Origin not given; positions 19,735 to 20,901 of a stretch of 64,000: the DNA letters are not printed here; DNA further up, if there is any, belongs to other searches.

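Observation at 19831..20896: Insulated two-gene unit encoding an SPFH/prohibitin-like protein and a small membrane protein inside the replication region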

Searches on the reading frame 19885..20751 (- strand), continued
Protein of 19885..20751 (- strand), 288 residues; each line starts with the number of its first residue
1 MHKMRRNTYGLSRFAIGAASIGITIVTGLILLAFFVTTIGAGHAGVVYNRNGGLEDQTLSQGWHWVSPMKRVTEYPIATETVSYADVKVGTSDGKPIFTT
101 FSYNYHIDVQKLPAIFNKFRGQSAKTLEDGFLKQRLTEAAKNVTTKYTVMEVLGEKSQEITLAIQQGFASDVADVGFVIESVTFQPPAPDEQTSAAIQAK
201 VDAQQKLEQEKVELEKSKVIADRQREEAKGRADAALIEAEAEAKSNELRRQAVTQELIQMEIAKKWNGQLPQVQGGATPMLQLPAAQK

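Call 32: find_encoding_contigs(protein=P0058, flank=7000, max_places=3)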
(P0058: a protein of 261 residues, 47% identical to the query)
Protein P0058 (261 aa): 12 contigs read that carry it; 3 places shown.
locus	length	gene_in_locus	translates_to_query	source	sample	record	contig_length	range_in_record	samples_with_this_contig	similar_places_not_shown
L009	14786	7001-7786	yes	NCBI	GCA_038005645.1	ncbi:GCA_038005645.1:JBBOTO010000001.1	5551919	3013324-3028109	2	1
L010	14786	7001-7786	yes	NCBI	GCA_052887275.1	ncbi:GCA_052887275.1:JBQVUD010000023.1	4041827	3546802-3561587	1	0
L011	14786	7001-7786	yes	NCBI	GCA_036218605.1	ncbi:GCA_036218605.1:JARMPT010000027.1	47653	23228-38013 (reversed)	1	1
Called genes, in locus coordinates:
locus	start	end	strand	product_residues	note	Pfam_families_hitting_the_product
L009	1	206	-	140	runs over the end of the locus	-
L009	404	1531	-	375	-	PF13808:DDE_Tnp_1_assoc, PF01609:DDE_Tnp_1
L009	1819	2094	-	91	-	-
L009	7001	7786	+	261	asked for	PF01145:Band_7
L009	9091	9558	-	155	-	PF00578:AhpC-TSA, PF08534:Redoxin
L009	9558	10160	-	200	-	-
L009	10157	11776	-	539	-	-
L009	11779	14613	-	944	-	PF00376:MerR (faint), PF04545:Sigma70_r4 (faint), PF12728:HTH_17 (weak), PF13338:AbiEi_4 (faint), PF13384:HTH_23 (faint), PF13518:HTH_28 (faint), PF21531:Rv2175c_wHTH (faint), PF12728:HTH_17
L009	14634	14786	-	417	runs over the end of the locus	-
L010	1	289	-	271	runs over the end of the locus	PF13808:DDE_Tnp_1_assoc, PF01609:DDE_Tnp_1 (weak)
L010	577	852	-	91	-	-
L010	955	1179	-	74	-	PF13340:DUF4096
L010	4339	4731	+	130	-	PF01527:HTH_Tnp_1 (weak)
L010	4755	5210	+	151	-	PF00665:rve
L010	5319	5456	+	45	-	PF13683:rve_3 (weak)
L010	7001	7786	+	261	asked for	PF01145:Band_7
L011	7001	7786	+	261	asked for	PF01145:Band_7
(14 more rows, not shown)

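Call 34: get_annotated_region(hit=H86, flank=2500)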
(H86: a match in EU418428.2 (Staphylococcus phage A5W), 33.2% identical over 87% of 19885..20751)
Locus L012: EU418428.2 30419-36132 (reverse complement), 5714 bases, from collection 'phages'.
description: Staphylococcus phage A5W, complete genome.
organism: Staphylococcus phage A5W (NCBI taxid 516541)
taxonomy: Viruses; Duplodnaviria; Heunggongvirae; Uroviricota; Caudoviricetes; Herelleviridae; Twortvirinae; Kayvirus; Kayvirus G1
host: Staphylococcus aureus NCTC9789 (=PS80); source: -; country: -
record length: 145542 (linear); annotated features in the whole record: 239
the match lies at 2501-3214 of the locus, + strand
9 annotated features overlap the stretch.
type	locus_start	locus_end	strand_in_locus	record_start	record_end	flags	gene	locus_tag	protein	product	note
CDS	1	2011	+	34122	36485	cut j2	lysK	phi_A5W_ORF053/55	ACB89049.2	LysK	endolysin, N-acetyl-muramoyl-L-alanine-amidase; similar to Staphylococcus phage G1 gpORF060/ORF042 (INSD Accession ...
CDS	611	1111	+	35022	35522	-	ksaI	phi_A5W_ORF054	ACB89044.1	I-KsaI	intron encoded HNH endonuclease KsaI; identical to Staphylococcus phage G1 gpORF084 (YP_241035.1)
CDS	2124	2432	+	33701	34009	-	mbpV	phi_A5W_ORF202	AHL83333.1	MbpV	hypothetical membrane protein; similar to Staphylococcus phage G1 gpORF146 (YP_241093.1) and to Staphylococcus phage K ...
CDS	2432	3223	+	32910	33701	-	mbpS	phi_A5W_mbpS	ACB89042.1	MbpS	hypothetical membrane protein; similar to Staphylococcus phage G1 gpORF044 (INSD Accession Number AY954969) and to ...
CDS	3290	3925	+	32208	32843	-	ORF051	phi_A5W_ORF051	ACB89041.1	gpORF051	similar to Staphylococcus phage G1 gpORF058 (INSD Accession Number AY954969) and to Staphylococcus phage K gpORF27 ...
CDS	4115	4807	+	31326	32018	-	tgl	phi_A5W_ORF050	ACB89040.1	Tgl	putative transglycosylase, by homology; similar to Staphylococcus phage G1 gpORF054 (INSD Accession Number AY954969) ...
CDS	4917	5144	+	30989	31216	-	ORF049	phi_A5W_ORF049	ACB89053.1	gpORF049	similar to Staphylococcus phage G1 gpORF190 (INSD Accession Number AY954969)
CDS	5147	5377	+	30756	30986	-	ORF048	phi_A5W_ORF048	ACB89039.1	gpORF048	similar to Staphylococcus phage G1 gpORF187 (INSD Accession Number AY954969) and to Enterococcus phage phiEF24C ...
CDS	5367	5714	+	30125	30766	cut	ORF047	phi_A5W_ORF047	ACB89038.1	gpORF047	similar to Staphylococcus phage G1 gpORF057 (INSD Accession Number AY954969) and to Staphylococcus phage K gpORF25 ...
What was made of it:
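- In Kayvirus the homologous pair lies near the lysis genes rather than the replication genes (call 34). In Kayvirus the homologous pair mbpV-mbpS lies between lysK and tgl (call 34).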

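Call 35: get_annotated_region(hit=H103, flank=2500)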
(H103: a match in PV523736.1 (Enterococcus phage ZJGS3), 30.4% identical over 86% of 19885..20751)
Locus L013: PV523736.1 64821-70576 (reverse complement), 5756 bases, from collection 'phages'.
description: Enterococcus phage ZJGS3, complete genome.
organism: Enterococcus phage ZJGS3 (NCBI taxid 3417018)
taxonomy: Viruses
host: Enterococcus mundtii; source: activated sludge; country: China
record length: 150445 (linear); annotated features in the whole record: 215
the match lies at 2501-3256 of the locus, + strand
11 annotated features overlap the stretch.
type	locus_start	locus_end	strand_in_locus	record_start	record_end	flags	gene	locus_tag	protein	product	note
CDS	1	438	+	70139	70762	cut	-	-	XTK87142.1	hypothetical protein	-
CDS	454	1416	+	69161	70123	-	-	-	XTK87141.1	thymidylate synthase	-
CDS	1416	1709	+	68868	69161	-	-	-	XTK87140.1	hypothetical protein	-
CDS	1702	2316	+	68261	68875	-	-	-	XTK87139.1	anaerobic ribonucleotide reductase small subunit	-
CDS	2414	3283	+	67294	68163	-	-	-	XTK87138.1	lipoprotein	-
CDS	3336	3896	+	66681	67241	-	-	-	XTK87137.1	HNH endonuclease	-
CDS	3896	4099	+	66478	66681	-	-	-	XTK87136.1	putative transmembrane protein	-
CDS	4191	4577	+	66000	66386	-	-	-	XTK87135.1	hypothetical protein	-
CDS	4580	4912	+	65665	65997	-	-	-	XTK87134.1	transposase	-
CDS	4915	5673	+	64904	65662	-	-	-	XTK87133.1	DUF1642 protein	protein of unknown function DUF1642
CDS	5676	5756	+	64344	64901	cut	-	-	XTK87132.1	DUF1642 protein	protein of unknown function DUF1642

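Call 36: get_annotated_region(hit=H105, flank=2500)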
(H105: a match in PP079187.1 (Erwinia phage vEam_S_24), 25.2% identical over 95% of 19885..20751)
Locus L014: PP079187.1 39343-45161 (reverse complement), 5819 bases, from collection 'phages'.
description: Erwinia phage vEam_S_24, complete genome.
organism: Erwinia phage vEam_S_24 (NCBI taxid 3138196)
taxonomy: Viruses; Duplodnaviria; Heunggongvirae; Uroviricota; Caudoviricetes; Ounavirinae; Kolesnikvirus; Kolesnikvirus M7
host: Erwinia amylovora IVIA 1892.1; source: soil under pear trees with fire blight symptoms; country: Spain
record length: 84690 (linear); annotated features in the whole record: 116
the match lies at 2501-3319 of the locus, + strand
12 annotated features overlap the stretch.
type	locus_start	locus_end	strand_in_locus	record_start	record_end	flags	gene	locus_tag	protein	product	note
CDS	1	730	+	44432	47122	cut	-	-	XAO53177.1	DNA polymerase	FDI03_gp059; derived using Geneious Prime 2023 based on nucleotide similarity; gp059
CDS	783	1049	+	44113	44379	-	-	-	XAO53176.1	hypothetical protein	FDI03_gp058; derived using Geneious Prime 2023 based on nucleotide similarity; gp058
CDS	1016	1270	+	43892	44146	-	-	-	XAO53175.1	hypothetical protein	FDI03_gp057; derived using Geneious Prime 2023 based on nucleotide similarity; gp057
CDS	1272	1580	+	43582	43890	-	-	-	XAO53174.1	hypothetical protein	FDI03_gp056; derived using Geneious Prime 2023 based on nucleotide similarity; gp056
CDS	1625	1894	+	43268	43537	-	-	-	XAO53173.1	hypothetical protein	FDI03_gp055; derived using Geneious Prime 2023 based on nucleotide similarity; gp055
CDS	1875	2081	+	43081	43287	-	-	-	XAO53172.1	hypothetical protein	FDI03_gp054; derived using Geneious Prime 2023 based on nucleotide similarity; gp054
CDS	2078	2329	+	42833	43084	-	-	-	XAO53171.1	hypothetical protein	FDI03_gp053; derived using Geneious Prime 2023 based on nucleotide similarity; gp053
CDS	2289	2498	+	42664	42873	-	-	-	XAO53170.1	hypothetical protein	FDI03_gp052; derived using Geneious Prime 2023 based on nucleotide similarity; gp052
CDS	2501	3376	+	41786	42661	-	-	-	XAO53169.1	lipoprotein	FDI03_gp051; derived using Geneious Prime 2023 based on nucleotide similarity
CDS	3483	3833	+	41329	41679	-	-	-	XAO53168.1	hypothetical protein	FDI03_gp050; derived using Geneious Prime 2023 based on nucleotide similarity; gp050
CDS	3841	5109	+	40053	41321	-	-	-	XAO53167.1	tRNA nucleotidyltransferase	FDI03_gp049; derived using Geneious Prime 2023 based on nucleotide similarity; gp049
CDS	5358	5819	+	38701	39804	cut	-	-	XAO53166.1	DNA ligase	FDI03_gp048; derived using Geneious Prime 2023 based on nucleotide similarity; gp048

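Call 49: find_related_loci(query=A1, collection=viral_contigs, flank=4000)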
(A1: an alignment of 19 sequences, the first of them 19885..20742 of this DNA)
Query A1 (285 aa) in viral_contigs; peptide patterns used: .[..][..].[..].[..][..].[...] (x = any residue, [..] = any of these).
304 stretches matched a pattern; 260 encode a relative of the query (tblastn E <= 1e-3); the best 80 are kept; 80 distinct loci.
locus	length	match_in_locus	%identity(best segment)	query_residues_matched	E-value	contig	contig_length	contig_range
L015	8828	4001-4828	69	8-283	1e-130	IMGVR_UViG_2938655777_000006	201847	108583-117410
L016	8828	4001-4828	69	8-283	1e-129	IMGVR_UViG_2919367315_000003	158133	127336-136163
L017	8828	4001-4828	68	8-283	2e-129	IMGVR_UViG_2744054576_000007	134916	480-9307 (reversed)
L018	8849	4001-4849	47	2-284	5e-85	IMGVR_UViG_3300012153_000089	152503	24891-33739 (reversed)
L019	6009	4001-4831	47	8-284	1e-84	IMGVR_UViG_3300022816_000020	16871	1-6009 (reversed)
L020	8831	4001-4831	47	8-284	6e-84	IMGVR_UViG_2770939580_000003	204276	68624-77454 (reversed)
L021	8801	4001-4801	46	2-280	2e-80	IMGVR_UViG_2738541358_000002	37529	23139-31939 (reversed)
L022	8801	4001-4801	45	2-280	9e-77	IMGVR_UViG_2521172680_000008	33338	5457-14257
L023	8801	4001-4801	44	2-280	1e-76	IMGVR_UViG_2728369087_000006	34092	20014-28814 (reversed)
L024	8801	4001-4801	44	2-280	2e-76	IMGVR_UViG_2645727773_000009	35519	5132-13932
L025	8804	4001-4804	44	1-280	6e-76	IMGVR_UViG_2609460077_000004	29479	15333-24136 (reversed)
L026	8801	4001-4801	44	2-280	4e-76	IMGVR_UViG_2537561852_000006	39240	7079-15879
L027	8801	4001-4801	44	2-280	1e-75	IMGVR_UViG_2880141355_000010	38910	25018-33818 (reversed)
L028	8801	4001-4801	44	2-280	1e-75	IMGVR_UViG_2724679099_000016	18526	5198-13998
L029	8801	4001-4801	44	2-280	1e-75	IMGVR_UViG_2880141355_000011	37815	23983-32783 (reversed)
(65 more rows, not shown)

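Call 66: predict_structure(alignment_id=A2)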
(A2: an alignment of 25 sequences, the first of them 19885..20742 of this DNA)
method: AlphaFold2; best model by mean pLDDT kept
length: 285 residues; sequences in the alignment: 25
mean_pLDDT: 81.5   pTM: 0.59
mean pLDDT of the five models: 81.5, 81.3, 79.9, 78.8, 76.6
residues with pLDDT >= 90: 95; 70-90: 136; 50-70: 34; < 50: 20
segments of 3 or more residues with pLDDT < 50: 269-285
pLDDT, mean of each block of 10 residues (from residue 1): 59 83 87 87 80 79 85 93 90 91 92 89 93 94 89 90 95 94 80 81 89 89 88 85 69 59 52 40 41
secondary structure, 60 per line:
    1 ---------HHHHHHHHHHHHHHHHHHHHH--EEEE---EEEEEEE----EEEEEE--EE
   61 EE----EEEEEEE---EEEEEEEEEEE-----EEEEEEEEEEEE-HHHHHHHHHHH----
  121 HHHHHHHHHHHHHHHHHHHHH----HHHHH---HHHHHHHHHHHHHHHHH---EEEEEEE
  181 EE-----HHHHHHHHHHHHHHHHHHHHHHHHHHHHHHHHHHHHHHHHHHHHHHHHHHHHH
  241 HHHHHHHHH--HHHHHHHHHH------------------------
elements in order: H10-30 E33-36 E40-46 E51-56 E59-62 E67-73 E77-87 E93-104 H106-116 H121-141 H146-150 H154-170 E174-182 H188-249 H252-261
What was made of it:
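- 19885..20742 (-): Prohibitin/HflKC-class SPFH gene (285 aa; 288 aa if ATG 20751 is used). It overlaps the small gene by 29 (or 38) nt. AF2 model with pLDDT 81.5: TM helix 10-30, SPFH domain 33-182, coiled coil 188-249 (call 66).
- On SPFH / Band 7 superfamily: AF2 model with pLDDT 81.5: strands 33-104, helices 106-170, coiled coil 188-249 (call 66).
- On Prohibitin/HflKC/erlin class of SPFH proteins: TM helix at residues 10-30 (call 66).
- AF2 model (call 66).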

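Call 68: fold_search(model_id=the predicted structure, library=pdb)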
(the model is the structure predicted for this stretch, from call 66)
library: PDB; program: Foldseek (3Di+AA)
matches with E <= 10: 293; with E <= 0.001: 63
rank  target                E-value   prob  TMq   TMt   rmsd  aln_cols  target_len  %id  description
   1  8rrh_B                6.7e-17  1.00  0.55  0.52  22.0       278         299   19  The human prohibitin complex (released 2024-12-18)
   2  8rrh_A                2.9e-16  1.00  0.61  0.63  19.1       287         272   20  The human prohibitin complex (released 2024-12-18)
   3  9o9z_a                1.4e-15  1.00  0.49  0.53  16.8       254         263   20  The human PHB1/2 complex (closed) (released 2025-10-22)
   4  9vvj_A                8.4e-15  1.00  0.55  0.52   9.1       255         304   21  Cryo-EM structure of the erlin1/2 complex purified using DDM and GDN (released 2026-03-25)
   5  9o9z_A                1.0e-14  1.00  0.52  0.60  17.4       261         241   21  The human PHB1/2 complex (closed) (released 2025-10-22)
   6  9cz2_XA               2.1e-14  1.00  0.49  0.50  12.7       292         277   20  Cryo-EM structure of a nautilus-like HflK/C assembly in complex with FtsH AAA protease (released 2024-11-13)
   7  9vvj_a                4.6e-14  1.00  0.55  0.52   9.1       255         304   22  Cryo-EM structure of the erlin1/2 complex purified using DDM and GDN (released 2026-03-25)
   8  7vhq_E                5.9e-14  1.00  0.49  0.52  10.8       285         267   20  Structural insights into the membrane microdomain organization by SPFH family proteins (released 2022-01-19)
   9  9o9u_A                7.1e-14  1.00  0.53  0.52   8.3       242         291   22  The Erlin1/2 complex (released 2025-10-22)
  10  9vvg_A                1.2e-13  1.00  0.49  0.47  26.3       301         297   19  Cryo-EM structure of the erlin1/2 complex purified using GDN and CHS (released 2026-03-25)
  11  9unl_E                2.1e-13  1.00  0.51  0.57  18.2       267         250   21  Cryo-EM structure of the human prohibitin complex (released 2025-09-10)
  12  7vhq_G                2.7e-13  1.00  0.53  0.51  14.4       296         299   16  Structural insights into the membrane microdomain organization by SPFH family proteins (released 2022-01-19)
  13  9vvg_a                3.1e-13  1.00  0.50  0.48  20.3       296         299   18  Cryo-EM structure of the erlin1/2 complex purified using GDN and CHS (released 2026-03-25)
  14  9wff_A                4.7e-13  1.00  0.52  0.53   8.3       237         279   23  Cryo-EM structure of the human Erlin2 oligomer (released 2026-01-21)
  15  9oa0_A                5.0e-13  1.00  0.50  0.59  17.6       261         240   21  The human PHB1/2 complex (open) (released 2025-10-22)
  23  7wi3_C                6.2e-11  1.00  0.50  0.50  15.4       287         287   16  Cryo-EM structure of E.Coli FtsH-HflkC AAA protease complex (released 2022-06-01)
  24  7wi3_B                1.0e-10  1.00  0.42  0.44  14.8       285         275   22  Cryo-EM structure of E.Coli FtsH-HflkC AAA protease complex (released 2022-06-01)
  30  7wi3_A                2.3e-09  1.00  0.49  0.48  15.5       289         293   16  Cryo-EM structure of E.Coli FtsH-HflkC AAA protease complex (released 2022-06-01)
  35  7wi3_D                5.7e-09  1.00  0.50  0.50  16.7       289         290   17  Cryo-EM structure of E.Coli FtsH-HflkC AAA protease complex (released 2022-06-01)
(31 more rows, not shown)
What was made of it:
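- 19885..20742 (-): Foldseek top hits are prohibitin, erlin and HflK/C (call 68).
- On SPFH / Band 7 superfamily: 63 PDB chains match at E<=1e-3, and every one in the listed top 50 is an SPFH-class or vault protein (call 68).
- On Prohibitin/HflKC/erlin class of SPFH proteins: The top structural matches all belong to this class (call 68).
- Closest known: Stomatin/flotillin-NfeD operons. Different: QmcA, stomatin and flotillin rank below prohibitin, erlin and HflKC in the fold search (call 68).
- Foldseek ranks the prohibitin complex 8rrh (E 7e-17), erlin1/2 and HflK/C-FtsH (9cz2, 7vhq, 7wi3) above stomatin, flotillin and QmcA-YbbJ (call 68).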

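Call 74: find_related_loci(query=A5, collection=genome_contigs, flank=6000)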
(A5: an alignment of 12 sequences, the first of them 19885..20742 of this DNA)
Query A5 (285 aa) in genome_contigs; peptide patterns used: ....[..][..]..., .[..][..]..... (x = any residue, [..] = any of these).
390 stretches matched a pattern; 11 encode a relative of the query (tblastn E <= 1e-3); 11 distinct loci.
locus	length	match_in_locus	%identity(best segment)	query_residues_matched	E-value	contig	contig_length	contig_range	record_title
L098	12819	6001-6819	69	11-282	7e-128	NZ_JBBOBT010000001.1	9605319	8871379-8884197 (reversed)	Paenibacillus sp. FSL H7-0331 PS01954_SAMN29228821_1, whole genome shotgun sequence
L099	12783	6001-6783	48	8-280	9e-82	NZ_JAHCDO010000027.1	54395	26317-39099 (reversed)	Bacillus pfraonensis strain 70b PA8B2_27, whole genome shotgun sequence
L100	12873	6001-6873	46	2-281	4e-80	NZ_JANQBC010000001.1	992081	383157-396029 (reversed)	Paenibacillus radicibacter strain N1-5-1-14 Scaffold1_1, whole genome shotgun sequence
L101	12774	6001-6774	45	8-277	4e-76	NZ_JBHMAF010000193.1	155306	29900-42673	Ectobacillus funiculus strain JCM 11201 GCM70008925_193, whole genome shotgun sequence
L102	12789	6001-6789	44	2-265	1e-75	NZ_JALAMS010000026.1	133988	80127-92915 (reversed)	Priestia endophytica strain N12A3 contig_0000026, whole genome shotgun sequence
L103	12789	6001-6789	44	2-265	6e-75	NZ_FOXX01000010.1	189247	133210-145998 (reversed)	Priestia endophytica DSM 13796, whole genome shotgun sequence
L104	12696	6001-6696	48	33-265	1e-72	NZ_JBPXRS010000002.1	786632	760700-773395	Metabacillus sp. Hm71 Hm71_ctg002, whole genome shotgun sequence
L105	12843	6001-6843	41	8-277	4e-70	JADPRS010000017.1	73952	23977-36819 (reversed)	Lutibacter sp. B2 NODE_58_length_73952_cov_17.687714, whole genome shotgun sequence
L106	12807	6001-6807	44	7-275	5e-68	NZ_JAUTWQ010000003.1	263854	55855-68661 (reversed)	Halobacillus rhizosphaerae strain T66 contig3, whole genome shotgun sequence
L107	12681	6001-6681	44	33-259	1e-54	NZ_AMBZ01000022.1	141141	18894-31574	Paenibacillus alvei DSM 29 plasmid pPAV141, whole genome shotgun sequence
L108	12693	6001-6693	36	19-261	5e-45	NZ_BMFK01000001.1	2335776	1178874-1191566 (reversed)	Priestia taiwanensis strain CGMCC 1.12698 sequence01, whole genome shotgun sequence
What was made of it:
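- Tried and rejected: A narrower alignment worked (call 74).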
